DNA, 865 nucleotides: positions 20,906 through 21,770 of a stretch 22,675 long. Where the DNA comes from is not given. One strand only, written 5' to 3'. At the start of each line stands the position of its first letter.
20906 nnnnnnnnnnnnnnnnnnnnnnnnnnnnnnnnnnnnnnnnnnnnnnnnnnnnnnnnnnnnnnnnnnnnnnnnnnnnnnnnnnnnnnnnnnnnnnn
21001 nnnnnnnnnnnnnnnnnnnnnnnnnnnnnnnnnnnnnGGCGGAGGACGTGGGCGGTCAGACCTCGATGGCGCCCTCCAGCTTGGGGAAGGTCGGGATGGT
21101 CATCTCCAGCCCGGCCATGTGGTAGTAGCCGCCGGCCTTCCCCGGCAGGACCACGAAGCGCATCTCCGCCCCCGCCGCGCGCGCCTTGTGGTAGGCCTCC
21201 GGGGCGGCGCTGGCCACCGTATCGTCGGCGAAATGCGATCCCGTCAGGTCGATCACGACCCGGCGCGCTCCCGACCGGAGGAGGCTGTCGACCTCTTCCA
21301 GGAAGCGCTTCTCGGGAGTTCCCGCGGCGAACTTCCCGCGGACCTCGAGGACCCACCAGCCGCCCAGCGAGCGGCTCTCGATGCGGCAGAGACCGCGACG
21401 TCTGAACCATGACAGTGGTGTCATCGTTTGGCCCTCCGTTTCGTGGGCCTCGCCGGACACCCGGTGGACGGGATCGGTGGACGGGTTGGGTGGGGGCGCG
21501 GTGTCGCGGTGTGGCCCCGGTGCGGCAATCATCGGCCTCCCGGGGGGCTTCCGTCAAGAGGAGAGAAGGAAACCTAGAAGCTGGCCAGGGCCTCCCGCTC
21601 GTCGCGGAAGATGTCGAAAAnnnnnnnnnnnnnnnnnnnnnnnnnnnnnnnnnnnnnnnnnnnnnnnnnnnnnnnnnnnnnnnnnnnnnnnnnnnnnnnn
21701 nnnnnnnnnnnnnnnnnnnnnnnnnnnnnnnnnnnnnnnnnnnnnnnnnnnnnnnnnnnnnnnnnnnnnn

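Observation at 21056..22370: Orphan partner-switching module: kinase + canonical STAS + second STAS with Asp in place of the phospho-Ser, no sigma factor nearby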

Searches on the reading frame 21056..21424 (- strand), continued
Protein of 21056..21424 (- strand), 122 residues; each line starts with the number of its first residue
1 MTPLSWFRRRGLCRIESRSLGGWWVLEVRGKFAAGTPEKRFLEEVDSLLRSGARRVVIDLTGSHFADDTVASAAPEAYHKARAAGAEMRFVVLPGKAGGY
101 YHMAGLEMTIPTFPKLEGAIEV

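Call 25: search_protein_representatives(alignment_id=A1)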
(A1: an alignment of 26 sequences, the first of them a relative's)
Query: 26 sequences, 122 profile positions. Proteins with E-value up to 0.001 (for the whole library): 466; up to 1e-10: 7; up to 1e-30: 2. The best 150 are listed.
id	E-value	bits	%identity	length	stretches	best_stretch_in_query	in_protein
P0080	7.2e-56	203.6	-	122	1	1-122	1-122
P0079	1.3e-39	151.1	-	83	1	41-122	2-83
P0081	4.3e-28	113.9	-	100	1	53-122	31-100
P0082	8.0e-26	106.6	-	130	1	52-122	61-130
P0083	2.1e-24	102.0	-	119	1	1-82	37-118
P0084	2.8e-21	91.9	-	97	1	65-122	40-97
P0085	7.4e-20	87.3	-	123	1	1-69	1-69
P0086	1.1e-09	54.6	-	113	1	13-120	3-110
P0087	3.3e-09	53.0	-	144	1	12-116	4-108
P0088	3.3e-09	53.0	-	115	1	1-41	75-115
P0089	4.5e-09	52.5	-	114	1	14-117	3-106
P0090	1.3e-08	51.0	-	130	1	10-115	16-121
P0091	1.5e-08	50.9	-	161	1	10-91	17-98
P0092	5.6e-08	49.0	-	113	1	13-120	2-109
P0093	6.7e-08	48.7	-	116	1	9-120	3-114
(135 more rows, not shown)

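Call 28: find_related_loci(query=A1, collection=genome_contigs, flank=10000)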
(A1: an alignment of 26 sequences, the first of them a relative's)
Query A1 (122 aa) in genome_contigs; peptide patterns used: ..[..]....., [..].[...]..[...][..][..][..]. (x = any residue, [..] = any of these).
396 stretches matched a pattern; 18 encode a relative of the query (tblastn E <= 1e-3); 18 distinct loci.
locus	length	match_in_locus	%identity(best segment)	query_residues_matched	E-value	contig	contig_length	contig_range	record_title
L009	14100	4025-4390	67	1-122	9e-55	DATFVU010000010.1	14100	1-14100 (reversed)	MAG TPA_asm: Candidatus Polarisedimenticolia bacterium isolate SMAG_U9472 k141_12719955, whole genome shotgun sequence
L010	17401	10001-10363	69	1-121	5e-55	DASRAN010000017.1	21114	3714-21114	MAG TPA_asm: Patescibacteria group bacterium isolate SMAG_U11119 k141_2759663, whole genome shotgun sequence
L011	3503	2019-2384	69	1-122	1e-54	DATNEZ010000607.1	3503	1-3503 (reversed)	MAG TPA_asm: Candidatus Binatia bacterium isolate SMAG_U11281 k141_1425942, whole genome shotgun sequence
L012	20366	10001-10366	68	1-122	1e-53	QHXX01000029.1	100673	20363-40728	MAG: Acidobacteria bacterium isolate gp22 AA4 14_0903_16_40cm_scaffold_446_curated, whole genome shotgun sequence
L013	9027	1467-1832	66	1-122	2e-53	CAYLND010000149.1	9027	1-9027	MAG TPA_asm: uncultured Acidobacteriota bacterium isolate binchicken_co185_102 genome assembly, contig: NODE_13771_lengt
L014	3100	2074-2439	66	1-122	2e-53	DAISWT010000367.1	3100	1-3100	MAG TPA_asm: Acidobacteriota bacterium isolate CTOTU4088 NODE_64411_length_3100_cov_4.395074, whole genome shotgun seque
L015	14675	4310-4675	66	1-122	5e-53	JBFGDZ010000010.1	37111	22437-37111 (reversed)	MAG: Candidatus Polarisedimenticolia bacterium isolate Mix_sand02.2020.12.D.6 k141_2044416_length_37111_cov_15.4290, who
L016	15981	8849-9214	66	1-122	1e-52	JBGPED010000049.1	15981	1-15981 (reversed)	MAG: Acidobacteriota bacterium isolate OBJ_0618_7090110_99 k141_11892046_length_15981_cov_54.6393, whole genome shotgun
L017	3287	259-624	66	1-122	9e-53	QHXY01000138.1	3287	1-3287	MAG: Acidobacteria bacterium isolate gp22 AA3 14_0903_13_30cm_scaffold_1484647_curated, whole genome shotgun sequence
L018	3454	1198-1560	64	1-121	2e-52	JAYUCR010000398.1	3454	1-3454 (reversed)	MAG: Acidobacteriota bacterium isolate GFS_6995 GFS_6995_397, whole genome shotgun sequence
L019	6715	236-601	66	1-122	3e-52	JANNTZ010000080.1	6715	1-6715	MAG: Acidobacteriota bacterium isolate SOY_30_metabat_319 SOY_30_k141_4270083, whole genome shotgun sequence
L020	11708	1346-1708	64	1-121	1e-51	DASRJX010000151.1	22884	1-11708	MAG TPA_asm: Candidatus Cryosericum sp. isolate SMAG_U10147 k141_989274, whole genome shotgun sequence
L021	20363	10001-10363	62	1-121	2e-50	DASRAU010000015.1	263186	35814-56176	MAG TPA_asm: Verrucomicrobiia bacterium isolate SMAG_U11126 k141_4116037, whole genome shotgun sequence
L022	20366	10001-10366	62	1-122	6e-50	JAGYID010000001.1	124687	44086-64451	MAG: Acidobacteria bacterium isolate CR_Sed_300A_bin.1 scaffold_2, whole genome shotgun sequence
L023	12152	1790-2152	60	1-121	2e-49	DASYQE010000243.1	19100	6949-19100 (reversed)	MAG TPA_asm: Candidatus Polarisedimenticolia bacterium isolate SMAG_U4477 k141_1527156, whole genome shotgun sequence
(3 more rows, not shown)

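Call 32: search_protein_families(library=pfam, proteins=[L015:16-2517:+, L015:2724-4076:+, L015:3069-4241:-, L015:4280-4678:+, L015:4689-6407:-, L015:6601-7434:+, L015:6727-8040:-, L015:7460-8419:+], max_evalue=0.0001)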
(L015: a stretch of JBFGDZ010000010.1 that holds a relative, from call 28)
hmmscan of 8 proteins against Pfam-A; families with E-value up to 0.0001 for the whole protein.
L015:16-2517:+ (833 aa): 9 families
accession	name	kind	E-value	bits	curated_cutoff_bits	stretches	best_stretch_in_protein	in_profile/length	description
PF00158.32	Sigma54_activat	-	3.2e-67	225.9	20.2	1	521-688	1-168/168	Sigma-54 interaction domain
PF25601.1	AAA_lid_14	-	1.4e-24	86.2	27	1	693-768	1-77/87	AAA+ ATPase lid domain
PF14532.12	Sigma54_activ_2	-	1.5e-24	87.2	25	1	522-692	1-138/138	Sigma-54 interaction domain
PF13185.12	GAF_2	-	3.3e-16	60.2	28.6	1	355-493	2-136/136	GAF domain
PF01590.32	GAF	-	4.1e-15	56.9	22.4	1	357-492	2-133/133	GAF domain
PF13492.12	GAF_3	-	1.9e-12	48.1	27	1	360-494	5-129/129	GAF domain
PF02954.25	HTH_8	-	3.8e-11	43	22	1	787-823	6-42/42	Bacterial regulatory protein, Fis family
PF07728.20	AAA_5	-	3.9e-07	30.6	22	1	544-665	1-125/139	AAA domain (dynein-related subfamily)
PF13191.12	AAA_16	-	4.8e-05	24.4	32.6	0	521-613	2-103/167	AAA ATPase domain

L015:2724-4076:+ (450 aa): 7 families
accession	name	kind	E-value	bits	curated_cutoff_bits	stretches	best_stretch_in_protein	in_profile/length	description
PF00158.32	Sigma54_activat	-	4.3e-69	232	20.2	1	137-304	1-168/168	Sigma-54 interaction domain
PF25601.1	AAA_lid_14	-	3.1e-25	88.2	27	1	309-384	1-76/87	AAA+ ATPase lid domain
PF14532.12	Sigma54_activ_2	-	7.7e-22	78.5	25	1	138-308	1-138/138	Sigma-54 interaction domain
PF02954.25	HTH_8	-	2.5e-08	34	22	1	402-436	6-40/42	Bacterial regulatory protein, Fis family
PF00004.35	AAA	-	7.3e-07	30.1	21.2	1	161-295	1-123/131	ATPase family associated with various cellular activities (AAA)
PF07728.20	AAA_5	-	1.1e-06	29.2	22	1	160-279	1-123/139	AAA domain (dynein-related subfamily)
PF13191.12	AAA_16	-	1.7e-06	29.1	32.6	1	141-255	6-122/167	AAA ATPase domain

L015:3069-4241:- (390 aa): 0 families

L015:4280-4678:+ (132 aa): 1 family
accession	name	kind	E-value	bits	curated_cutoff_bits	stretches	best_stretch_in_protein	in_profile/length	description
PF01740.26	STAS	-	4.5e-07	30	22.6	1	25-128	2-105/106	STAS domain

L015:4689-6407:- (572 aa): 0 families

L015:6601-7434:+ (277 aa): 0 families

L015:6727-8040:- (437 aa): 0 families

L015:7460-8419:+ (319 aa): 4 families
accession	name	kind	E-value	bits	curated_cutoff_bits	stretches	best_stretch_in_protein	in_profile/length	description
PF10609.15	ParA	-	4.4e-14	52.9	27.1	1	60-293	5-240/246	NUBPL iron-transfer P-loop NTPase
PF01656.29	CbiA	-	5.7e-14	52.6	25.4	1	61-276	1-123/125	CobQ/CobB/MinD/ParA nucleotide binding domain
PF13614.12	AAA_31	-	2.4e-07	31.3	27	1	60-216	3-165/177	AAA domain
PF00142.24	Fer4_NifH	-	1.6e-05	25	25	1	65-127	6-68/271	4Fe-4S iron sulfur cluster binding proteins, NifH/frxC family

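Call 45: find_related_loci(query=A1, collection=metagenome_contigs, flank=8000)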
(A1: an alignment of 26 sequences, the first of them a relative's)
Query A1 (122 aa) in metagenome_contigs; peptide patterns used: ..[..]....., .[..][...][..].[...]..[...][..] (x = any residue, [..] = any of these).
600 stretches matched a pattern (row limit reached: there are more); 10 encode a relative of the query (tblastn E <= 1e-3); 10 distinct loci.
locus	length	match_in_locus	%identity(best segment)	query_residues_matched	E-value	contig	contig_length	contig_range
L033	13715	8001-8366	70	1-122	1e-55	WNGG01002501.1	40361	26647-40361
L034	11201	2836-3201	68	1-122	6e-54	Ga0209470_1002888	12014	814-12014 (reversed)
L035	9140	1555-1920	66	1-122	1e-53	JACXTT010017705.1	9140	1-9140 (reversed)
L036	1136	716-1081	65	1-122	1e-55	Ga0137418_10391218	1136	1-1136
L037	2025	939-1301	63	1-121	2e-51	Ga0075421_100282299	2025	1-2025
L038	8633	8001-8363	62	1-121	7e-51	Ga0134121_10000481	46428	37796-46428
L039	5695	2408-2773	65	1-122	2e-49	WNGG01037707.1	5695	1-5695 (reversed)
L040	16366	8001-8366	65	1-122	2e-49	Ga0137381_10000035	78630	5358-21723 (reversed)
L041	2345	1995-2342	60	1-116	8e-41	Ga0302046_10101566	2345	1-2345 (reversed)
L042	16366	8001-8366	57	1-122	8e-36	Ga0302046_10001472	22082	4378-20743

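Call 49: search_protein_families(library=pfam, proteins=[L042:3686-4945:+, L042:5024-5551:+, L042:5067-6191:+, L042:6083-7255:+, L042:8569-9375:+, L042:8808-9557:+, L042:9391-11631:-, L042:9478-11571:+, L042:11676-13391:+, L042:5094-5822:-], max_evalue=0.0001)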
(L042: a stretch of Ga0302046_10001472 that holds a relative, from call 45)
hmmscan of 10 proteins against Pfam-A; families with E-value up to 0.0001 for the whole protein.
L042:3686-4945:+ (419 aa): 7 families
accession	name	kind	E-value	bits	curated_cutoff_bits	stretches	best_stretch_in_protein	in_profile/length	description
PF00158.32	Sigma54_activat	-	1.4e-68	230.3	20.2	1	105-270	2-167/168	Sigma-54 interaction domain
PF25601.1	AAA_lid_14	-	2e-26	92.1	27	1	276-351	1-76/87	AAA+ ATPase lid domain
PF14532.12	Sigma54_activ_2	-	8.8e-21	75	25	1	106-275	2-138/138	Sigma-54 interaction domain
PF07728.20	AAA_5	-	2.1e-08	34.7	22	1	127-246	1-123/139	AAA domain (dynein-related subfamily)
PF02954.25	HTH_8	-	3.1e-08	33.6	22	1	369-403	6-40/42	Bacterial regulatory protein, Fis family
PF13191.12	AAA_16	-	2.8e-07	31.6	32.6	1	112-220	10-127/167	AAA ATPase domain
PF00004.35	AAA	-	3e-06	28.1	21.2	1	128-247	1-111/131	ATPase family associated with various cellular activities (AAA)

L042:5024-5551:+ (175 aa): 0 families

L042:5067-6191:+ (374 aa): 6 families
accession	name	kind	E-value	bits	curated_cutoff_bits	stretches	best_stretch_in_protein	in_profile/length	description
PF00534.26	Glycos_transf_1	-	1.9e-29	102.8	26.4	1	178-339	5-169/172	Glycosyl transferases group 1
PF13692.12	Glyco_trans_1_4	-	3.2e-29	102.5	27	1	189-328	2-142/142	Glycosyl transferases group 1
PF13439.12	Glyco_transf_4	-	1.9e-17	64.2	28.5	1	12-166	1-168/170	Glycosyltransferase Family 4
PF20706.3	GT4-conflict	-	1.1e-07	31.6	26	1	185-355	194-384/385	Family 4 Glycosyltransferase in conflict systems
PF13579.12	Glyco_trans_4_4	-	1.6e-07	32.2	29.7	1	13-162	1-157/158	Glycosyl transferase 4-like domain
PF13524.12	Glyco_trans_1_2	-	8.3e-06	26.3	25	1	255-357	39-143/144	Glycosyl transferase-like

L042:6083-7255:+ (390 aa): 0 families

L042:8569-9375:+ (268 aa): 0 families

L042:8808-9557:+ (249 aa): 0 families

L042:9391-11631:- (746 aa): 2 families
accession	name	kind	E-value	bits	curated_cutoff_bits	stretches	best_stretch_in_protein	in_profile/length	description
PF02897.21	Peptidase_S9_N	-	3.7e-114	382.1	24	1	71-470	2-412/414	Prolyl oligopeptidase, N-terminal beta-propeller domain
PF00326.27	Peptidase_S9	-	6.5e-61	206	22.6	1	529-743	2-211/213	Prolyl oligopeptidase family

L042:9478-11571:+ (697 aa): 0 families

L042:11676-13391:+ (571 aa): 3 families
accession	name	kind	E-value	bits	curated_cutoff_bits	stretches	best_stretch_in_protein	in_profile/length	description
PF00884.28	Sulfatase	-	1.8e-44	152.7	25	1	123-425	1-300/301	Sulfatase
PF16347.10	SGSH_C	-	2.7e-13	50.8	29.3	1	374-443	2-70/154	N-sulphoglucosamine sulphohydrolase, C-terminal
PF01663.27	Phosphodiest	-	4.5e-13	49.9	23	1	125-194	1-67/342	Type I phosphodiesterase / nucleotide pyrophosphatase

L042:5094-5822:- (242 aa): 0 families

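Call 53: find_encoding_contigs(protein=P0063, flank=8000, max_places=3)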
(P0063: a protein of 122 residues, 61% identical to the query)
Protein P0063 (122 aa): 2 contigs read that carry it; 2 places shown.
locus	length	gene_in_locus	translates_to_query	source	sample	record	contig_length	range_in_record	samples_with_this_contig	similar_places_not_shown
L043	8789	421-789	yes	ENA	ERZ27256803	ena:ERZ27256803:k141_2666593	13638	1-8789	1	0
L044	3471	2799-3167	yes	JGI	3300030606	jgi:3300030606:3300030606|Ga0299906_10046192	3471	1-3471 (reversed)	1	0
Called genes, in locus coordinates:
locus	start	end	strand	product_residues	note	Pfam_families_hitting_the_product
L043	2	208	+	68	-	?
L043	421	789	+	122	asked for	-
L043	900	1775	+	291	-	-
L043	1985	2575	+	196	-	-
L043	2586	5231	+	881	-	PF06119:NIDO (faint)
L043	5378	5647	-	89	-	-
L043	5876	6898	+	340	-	PF00389:2-Hacid_dh, PF02826:2-Hacid_dh_C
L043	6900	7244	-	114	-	PF11969:DcpS_C, PF01230:HIT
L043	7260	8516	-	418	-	PF00275:EPSP_synthase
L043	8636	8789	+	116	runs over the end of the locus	PF09723:Zn_ribbon_8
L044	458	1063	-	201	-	-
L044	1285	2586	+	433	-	PF14435:SUKH-4 (faint), PF13360:PQQ_2, PF13570:Beta-prop_ACSF4, PF01011:PQQ (faint), PF25292:Beta-prop_CGLA (faint), PF13360:PQQ_2, PF13570:Beta-prop_ACSF4, PF13360:PQQ_2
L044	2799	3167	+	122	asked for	-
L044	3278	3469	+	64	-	?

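Call 54: find_encoding_contigs(protein=P0059, flank=8000, max_places=3)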
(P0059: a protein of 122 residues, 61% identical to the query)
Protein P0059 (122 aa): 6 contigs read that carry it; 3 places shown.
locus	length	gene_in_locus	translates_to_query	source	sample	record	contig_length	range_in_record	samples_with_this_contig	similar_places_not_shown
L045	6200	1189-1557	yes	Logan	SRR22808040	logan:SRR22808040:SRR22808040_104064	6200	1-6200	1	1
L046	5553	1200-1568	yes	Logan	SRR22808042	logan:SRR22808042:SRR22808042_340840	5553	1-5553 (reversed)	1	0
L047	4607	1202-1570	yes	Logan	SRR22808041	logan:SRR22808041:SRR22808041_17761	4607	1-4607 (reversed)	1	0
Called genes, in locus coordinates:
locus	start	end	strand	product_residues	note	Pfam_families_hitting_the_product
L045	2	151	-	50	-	?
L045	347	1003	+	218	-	PF14117:DUF4287, PF18899:DUF5655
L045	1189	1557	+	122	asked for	-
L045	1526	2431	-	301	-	PF26550:Tricorn_2nd (faint), PF00930:DPPIV_N (faint), PF26549:Tricorn_N, PF07676:PD40 (weak)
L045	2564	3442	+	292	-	PF22677:Ble-like_N (faint), PF00903:Glyoxalase (weak), PF18029:Glyoxalase_6 (weak)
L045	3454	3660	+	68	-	-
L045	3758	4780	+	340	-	PF00389:2-Hacid_dh, PF02826:2-Hacid_dh_C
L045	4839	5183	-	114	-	PF11969:DcpS_C, PF01230:HIT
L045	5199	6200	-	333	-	?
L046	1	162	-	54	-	?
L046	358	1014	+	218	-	PF14117:DUF4287, PF18899:DUF5655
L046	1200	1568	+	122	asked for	-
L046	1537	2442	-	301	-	PF26550:Tricorn_2nd (faint), PF00930:DPPIV_N (faint), PF26549:Tricorn_N, PF07676:PD40 (weak)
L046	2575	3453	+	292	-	PF22677:Ble-like_N (faint), PF00903:Glyoxalase (weak), PF18029:Glyoxalase_6 (weak)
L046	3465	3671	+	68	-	-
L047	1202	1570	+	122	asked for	-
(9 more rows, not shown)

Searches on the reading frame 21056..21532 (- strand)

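Call 3: search_protein_families(library=pfam, proteins=[window:21056-21532:-], max_evalue=1)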
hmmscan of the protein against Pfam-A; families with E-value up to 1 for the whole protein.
window:21056-21532:- (158 aa): 2 families
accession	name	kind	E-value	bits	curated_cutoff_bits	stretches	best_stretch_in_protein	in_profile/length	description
PF01740.26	STAS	-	2.9e-07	30.6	22.6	1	57-155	8-106/106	STAS domain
PF13466.11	STAS_2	-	0.00056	20.5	29.2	1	76-131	14-68/80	STAS domain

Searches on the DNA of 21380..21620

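Call 62: search_rna_families(source=window, start=21380, end=21620, threshold=evalue, max_evalue=10)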
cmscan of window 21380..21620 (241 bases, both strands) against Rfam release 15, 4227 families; matches with E-value up to 10: 0.
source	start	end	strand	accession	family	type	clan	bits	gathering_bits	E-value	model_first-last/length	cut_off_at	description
